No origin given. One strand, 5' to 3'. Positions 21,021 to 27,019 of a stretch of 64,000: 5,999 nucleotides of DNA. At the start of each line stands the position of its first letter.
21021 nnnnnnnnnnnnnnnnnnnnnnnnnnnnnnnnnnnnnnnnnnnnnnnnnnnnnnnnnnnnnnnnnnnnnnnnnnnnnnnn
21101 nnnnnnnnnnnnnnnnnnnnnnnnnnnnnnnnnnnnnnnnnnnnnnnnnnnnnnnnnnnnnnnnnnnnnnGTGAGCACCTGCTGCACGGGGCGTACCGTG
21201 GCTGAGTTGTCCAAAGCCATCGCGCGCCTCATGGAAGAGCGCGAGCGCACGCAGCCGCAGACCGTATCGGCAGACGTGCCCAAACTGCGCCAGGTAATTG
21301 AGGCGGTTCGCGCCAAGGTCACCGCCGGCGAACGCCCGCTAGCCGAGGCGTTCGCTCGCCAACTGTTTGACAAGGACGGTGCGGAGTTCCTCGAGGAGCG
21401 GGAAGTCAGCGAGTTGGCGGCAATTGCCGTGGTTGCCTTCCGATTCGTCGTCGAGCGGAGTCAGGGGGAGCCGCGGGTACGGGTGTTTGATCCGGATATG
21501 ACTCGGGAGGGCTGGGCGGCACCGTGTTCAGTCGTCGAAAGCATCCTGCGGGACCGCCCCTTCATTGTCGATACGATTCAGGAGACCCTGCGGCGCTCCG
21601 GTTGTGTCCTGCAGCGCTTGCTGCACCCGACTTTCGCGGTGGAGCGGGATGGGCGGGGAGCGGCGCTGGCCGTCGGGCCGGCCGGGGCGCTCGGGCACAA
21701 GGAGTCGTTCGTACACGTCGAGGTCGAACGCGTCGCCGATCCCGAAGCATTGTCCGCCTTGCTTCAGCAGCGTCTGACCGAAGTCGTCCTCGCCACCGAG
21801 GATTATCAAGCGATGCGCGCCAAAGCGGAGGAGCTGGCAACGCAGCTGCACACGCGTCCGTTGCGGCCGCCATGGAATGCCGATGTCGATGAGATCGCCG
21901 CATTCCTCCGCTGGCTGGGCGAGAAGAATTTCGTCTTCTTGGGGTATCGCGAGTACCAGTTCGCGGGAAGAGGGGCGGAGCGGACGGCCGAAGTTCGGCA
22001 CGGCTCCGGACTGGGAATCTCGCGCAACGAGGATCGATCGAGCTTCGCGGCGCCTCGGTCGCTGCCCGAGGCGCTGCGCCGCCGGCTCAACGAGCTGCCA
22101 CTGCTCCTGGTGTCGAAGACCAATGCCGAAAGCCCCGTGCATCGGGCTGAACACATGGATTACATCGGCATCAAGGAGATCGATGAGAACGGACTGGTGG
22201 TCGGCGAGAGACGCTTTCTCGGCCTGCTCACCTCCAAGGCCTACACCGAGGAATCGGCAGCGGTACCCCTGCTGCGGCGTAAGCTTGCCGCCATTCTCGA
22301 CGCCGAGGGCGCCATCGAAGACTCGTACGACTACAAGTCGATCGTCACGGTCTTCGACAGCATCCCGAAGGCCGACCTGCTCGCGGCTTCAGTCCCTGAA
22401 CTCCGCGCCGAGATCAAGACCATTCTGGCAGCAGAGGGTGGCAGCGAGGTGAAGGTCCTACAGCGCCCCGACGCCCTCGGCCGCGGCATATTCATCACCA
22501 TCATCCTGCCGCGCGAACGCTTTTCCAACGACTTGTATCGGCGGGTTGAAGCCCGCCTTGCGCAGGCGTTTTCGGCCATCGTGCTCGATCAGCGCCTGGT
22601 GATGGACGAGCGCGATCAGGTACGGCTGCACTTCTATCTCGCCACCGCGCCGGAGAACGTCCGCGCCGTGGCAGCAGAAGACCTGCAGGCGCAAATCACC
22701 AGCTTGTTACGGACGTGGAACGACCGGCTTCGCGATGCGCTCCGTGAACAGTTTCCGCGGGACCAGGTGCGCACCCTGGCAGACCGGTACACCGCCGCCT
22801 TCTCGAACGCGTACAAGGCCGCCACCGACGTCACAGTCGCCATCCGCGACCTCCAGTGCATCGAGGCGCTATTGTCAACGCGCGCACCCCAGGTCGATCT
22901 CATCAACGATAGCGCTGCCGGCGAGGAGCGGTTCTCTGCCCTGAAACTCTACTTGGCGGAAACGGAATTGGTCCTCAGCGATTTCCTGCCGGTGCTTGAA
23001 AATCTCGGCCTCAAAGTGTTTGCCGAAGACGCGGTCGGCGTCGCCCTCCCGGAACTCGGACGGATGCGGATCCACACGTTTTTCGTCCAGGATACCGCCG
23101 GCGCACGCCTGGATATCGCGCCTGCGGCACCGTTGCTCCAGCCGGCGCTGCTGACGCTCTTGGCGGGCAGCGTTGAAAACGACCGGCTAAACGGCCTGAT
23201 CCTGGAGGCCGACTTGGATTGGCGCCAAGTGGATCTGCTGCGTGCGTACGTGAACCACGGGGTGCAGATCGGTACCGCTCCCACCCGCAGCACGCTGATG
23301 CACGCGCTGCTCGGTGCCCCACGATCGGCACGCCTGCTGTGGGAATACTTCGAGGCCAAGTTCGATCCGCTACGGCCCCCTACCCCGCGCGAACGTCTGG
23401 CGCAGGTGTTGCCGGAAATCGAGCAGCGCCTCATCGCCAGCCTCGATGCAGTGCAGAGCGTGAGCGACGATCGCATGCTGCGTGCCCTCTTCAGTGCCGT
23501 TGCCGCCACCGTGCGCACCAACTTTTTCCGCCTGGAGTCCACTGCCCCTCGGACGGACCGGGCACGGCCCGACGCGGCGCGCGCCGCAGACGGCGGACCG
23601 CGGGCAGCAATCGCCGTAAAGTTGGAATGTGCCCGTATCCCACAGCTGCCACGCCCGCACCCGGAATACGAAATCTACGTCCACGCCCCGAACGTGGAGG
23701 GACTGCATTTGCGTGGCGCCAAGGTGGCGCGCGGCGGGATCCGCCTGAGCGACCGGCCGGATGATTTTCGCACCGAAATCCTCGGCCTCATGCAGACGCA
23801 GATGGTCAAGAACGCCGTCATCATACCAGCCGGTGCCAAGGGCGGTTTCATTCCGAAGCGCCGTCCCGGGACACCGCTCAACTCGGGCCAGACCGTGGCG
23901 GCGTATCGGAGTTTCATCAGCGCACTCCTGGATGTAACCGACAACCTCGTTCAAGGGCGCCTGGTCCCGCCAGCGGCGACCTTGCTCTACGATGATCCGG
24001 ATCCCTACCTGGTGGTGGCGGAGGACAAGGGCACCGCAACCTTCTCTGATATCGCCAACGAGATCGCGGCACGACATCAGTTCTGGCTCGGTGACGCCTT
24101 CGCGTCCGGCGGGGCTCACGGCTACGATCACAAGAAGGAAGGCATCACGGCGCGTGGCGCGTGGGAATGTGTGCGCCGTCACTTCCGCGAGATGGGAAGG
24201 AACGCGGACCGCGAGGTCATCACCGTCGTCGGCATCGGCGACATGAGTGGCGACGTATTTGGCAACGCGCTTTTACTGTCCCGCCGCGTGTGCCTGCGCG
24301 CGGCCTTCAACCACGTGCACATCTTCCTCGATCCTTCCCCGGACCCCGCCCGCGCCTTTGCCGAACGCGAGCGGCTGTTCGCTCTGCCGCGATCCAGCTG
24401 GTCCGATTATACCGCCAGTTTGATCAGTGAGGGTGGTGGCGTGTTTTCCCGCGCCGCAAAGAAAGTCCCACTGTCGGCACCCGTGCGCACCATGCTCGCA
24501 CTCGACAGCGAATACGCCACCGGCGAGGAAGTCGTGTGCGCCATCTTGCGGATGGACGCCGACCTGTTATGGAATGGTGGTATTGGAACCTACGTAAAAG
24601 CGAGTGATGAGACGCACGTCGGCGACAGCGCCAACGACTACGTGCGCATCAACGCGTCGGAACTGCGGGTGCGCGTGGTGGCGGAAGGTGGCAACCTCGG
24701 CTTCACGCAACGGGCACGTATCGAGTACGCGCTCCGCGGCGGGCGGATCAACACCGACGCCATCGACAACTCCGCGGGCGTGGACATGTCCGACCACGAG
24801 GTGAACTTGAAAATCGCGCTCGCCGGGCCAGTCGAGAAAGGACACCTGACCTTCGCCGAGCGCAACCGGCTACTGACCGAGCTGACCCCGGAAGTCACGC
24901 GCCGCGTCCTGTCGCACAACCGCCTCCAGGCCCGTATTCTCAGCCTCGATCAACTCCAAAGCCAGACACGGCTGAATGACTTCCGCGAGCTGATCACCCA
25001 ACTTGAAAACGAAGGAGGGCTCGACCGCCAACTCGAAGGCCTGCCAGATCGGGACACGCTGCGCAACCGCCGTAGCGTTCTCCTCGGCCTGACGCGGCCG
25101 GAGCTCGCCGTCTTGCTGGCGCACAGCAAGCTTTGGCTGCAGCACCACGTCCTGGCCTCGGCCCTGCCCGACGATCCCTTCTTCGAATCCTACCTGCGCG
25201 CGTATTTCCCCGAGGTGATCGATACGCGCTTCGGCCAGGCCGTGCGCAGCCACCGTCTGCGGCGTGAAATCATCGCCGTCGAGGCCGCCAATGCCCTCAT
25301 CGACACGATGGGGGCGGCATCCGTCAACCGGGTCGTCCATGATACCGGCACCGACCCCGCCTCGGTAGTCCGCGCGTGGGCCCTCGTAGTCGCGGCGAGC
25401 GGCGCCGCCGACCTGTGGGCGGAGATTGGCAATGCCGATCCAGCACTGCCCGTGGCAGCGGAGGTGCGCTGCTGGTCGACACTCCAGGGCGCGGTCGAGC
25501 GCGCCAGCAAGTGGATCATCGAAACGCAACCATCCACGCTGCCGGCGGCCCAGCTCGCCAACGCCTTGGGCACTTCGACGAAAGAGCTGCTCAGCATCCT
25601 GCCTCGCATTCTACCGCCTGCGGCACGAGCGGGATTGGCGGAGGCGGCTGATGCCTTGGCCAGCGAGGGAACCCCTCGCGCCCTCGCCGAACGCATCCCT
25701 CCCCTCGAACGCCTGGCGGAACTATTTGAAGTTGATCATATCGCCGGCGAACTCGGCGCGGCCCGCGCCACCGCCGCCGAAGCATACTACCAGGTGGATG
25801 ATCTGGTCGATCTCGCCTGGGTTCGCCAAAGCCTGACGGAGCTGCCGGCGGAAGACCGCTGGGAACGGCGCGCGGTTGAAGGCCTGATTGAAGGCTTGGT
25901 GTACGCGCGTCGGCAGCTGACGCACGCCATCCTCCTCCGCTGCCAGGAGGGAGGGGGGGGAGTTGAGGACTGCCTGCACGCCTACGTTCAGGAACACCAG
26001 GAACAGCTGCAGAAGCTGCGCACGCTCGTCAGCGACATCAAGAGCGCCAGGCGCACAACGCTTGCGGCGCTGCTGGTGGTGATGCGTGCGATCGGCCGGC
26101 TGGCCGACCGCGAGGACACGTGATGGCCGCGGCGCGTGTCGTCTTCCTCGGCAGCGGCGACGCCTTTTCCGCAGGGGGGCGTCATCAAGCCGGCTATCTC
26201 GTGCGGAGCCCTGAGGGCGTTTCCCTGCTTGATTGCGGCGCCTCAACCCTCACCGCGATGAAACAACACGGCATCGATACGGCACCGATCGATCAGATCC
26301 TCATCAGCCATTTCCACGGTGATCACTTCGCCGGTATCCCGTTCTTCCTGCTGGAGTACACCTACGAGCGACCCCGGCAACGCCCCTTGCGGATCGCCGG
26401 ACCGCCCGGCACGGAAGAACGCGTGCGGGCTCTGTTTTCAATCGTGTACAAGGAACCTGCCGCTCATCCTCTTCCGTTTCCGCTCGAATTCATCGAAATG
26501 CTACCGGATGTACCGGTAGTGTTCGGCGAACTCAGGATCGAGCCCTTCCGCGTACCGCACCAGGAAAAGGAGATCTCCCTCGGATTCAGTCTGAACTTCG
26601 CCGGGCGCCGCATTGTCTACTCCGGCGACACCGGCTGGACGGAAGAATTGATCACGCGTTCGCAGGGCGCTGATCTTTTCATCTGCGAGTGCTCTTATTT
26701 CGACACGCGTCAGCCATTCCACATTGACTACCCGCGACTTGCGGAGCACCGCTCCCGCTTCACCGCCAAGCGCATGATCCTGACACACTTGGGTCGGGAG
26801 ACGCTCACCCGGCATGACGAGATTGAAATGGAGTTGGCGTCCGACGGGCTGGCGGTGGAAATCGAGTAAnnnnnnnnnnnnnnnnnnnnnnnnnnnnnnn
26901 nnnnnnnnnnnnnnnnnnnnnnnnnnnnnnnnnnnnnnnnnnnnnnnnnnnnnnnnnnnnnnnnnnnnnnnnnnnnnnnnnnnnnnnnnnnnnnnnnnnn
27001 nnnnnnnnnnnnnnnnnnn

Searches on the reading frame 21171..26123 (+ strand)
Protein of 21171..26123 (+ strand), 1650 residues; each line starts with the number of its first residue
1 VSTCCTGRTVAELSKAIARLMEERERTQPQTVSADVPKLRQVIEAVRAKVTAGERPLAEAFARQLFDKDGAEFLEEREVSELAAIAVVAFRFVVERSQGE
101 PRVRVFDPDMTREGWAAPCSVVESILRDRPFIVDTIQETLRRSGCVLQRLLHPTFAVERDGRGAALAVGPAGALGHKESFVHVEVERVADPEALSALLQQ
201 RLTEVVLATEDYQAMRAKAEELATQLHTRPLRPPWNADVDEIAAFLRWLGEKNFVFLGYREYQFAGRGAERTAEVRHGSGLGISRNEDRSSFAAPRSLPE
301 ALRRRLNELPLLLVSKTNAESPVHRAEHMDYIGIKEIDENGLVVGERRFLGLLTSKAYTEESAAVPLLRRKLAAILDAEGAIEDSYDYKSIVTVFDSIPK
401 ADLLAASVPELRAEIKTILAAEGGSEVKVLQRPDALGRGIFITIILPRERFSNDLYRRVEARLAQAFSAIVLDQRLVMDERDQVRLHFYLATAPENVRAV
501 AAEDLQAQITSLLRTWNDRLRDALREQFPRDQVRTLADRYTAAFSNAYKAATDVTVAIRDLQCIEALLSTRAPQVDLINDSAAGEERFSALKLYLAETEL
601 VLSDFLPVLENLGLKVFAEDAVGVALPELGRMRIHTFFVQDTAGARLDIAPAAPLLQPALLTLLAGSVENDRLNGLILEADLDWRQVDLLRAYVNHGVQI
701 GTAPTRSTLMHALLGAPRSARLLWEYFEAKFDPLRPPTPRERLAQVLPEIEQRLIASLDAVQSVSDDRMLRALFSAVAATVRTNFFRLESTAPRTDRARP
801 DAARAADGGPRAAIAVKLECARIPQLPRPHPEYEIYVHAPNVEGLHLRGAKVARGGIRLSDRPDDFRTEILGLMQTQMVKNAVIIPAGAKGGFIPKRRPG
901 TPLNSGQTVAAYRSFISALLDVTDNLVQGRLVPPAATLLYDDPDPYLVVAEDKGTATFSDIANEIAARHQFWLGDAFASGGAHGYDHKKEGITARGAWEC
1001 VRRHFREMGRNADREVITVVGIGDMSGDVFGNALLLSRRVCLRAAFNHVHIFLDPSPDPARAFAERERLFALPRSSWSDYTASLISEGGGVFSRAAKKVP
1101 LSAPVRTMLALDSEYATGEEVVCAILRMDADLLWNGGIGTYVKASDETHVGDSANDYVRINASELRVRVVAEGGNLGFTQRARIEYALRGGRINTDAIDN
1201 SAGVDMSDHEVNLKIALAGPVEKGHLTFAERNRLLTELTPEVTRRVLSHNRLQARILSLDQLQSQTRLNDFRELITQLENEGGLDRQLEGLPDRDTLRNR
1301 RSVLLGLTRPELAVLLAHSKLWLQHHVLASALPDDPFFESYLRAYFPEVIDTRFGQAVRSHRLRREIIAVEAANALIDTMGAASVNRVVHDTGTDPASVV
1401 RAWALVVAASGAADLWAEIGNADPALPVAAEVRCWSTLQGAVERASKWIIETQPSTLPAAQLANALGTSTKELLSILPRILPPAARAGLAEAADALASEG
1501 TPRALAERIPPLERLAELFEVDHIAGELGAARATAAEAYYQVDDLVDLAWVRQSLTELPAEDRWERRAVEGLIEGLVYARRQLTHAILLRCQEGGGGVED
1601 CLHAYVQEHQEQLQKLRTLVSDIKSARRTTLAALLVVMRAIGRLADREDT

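Call 50: search_protein_families(library=pfam, proteins=[window:21171-26123:+], max_evalue=0.0001)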
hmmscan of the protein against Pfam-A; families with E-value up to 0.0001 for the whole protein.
window:21171-26123:+ (1650 aa): 8 families
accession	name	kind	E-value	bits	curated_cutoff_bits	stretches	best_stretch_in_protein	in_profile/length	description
PF05088.18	Bac_GDH_CD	-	7.6e-222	737.6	22.8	1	755-1259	3-496/497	Bacterial NAD-glutamate dehydrogenase, catalytic domain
PF21074.2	GDH_C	-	7.7e-82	275.6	26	1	1306-1641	3-337/339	Glutamate dehydrogenase, C-terminal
PF21075.3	GDH_ACT1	-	5e-32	111.1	23.7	1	61-198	1-141/144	Glutamate dehydrogenase, ACT1 domain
PF21078.2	GDH_HM3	-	1.8e-17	63.6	24.6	1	668-733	1-66/66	Glutamate dehydrogenase, helical motif 3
PF21076.3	GDH_ACT2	-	2e-13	51.1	22.8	1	428-517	1-90/90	Glutamate dehydrogenase, ACT2 domain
PF21073.2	GDH_HM1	-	4.1e-11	43.1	21.2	1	365-421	1-57/60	Glutamate dehydrogenase, helical motif 1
PF21077.3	GDH_ACT3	-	1e-10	41.6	22.2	1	585-650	13-78/80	Glutamate dehydrogenase, ACT3 domain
PF21079.2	GDH_HM2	-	5.4e-08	33.1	21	1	523-567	1-45/45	Glutamate dehydrogenase, helical motif 2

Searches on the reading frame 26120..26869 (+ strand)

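Call 50: search_protein_families(library=pfam, proteins=[window:26120-26869:+], max_evalue=0.0001)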
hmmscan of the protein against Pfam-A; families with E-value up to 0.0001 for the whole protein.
window:26120-26869:+ (249 aa): 3 families
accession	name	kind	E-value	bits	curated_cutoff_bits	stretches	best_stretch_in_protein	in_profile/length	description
PF12706.13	Lactamase_B_2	-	2.8e-23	83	27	1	36-223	4-199/200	Beta-lactamase superfamily domain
PF00753.33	Lactamase_B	-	9.2e-14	52.3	22.7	1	21-181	4-160/196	Metallo-beta-lactamase superfamily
PF23023.1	Anti-Pycsar_Apyc1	-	4.4e-07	30.1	50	1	7-82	5-79/250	Anti-Pycsar protein Apyc1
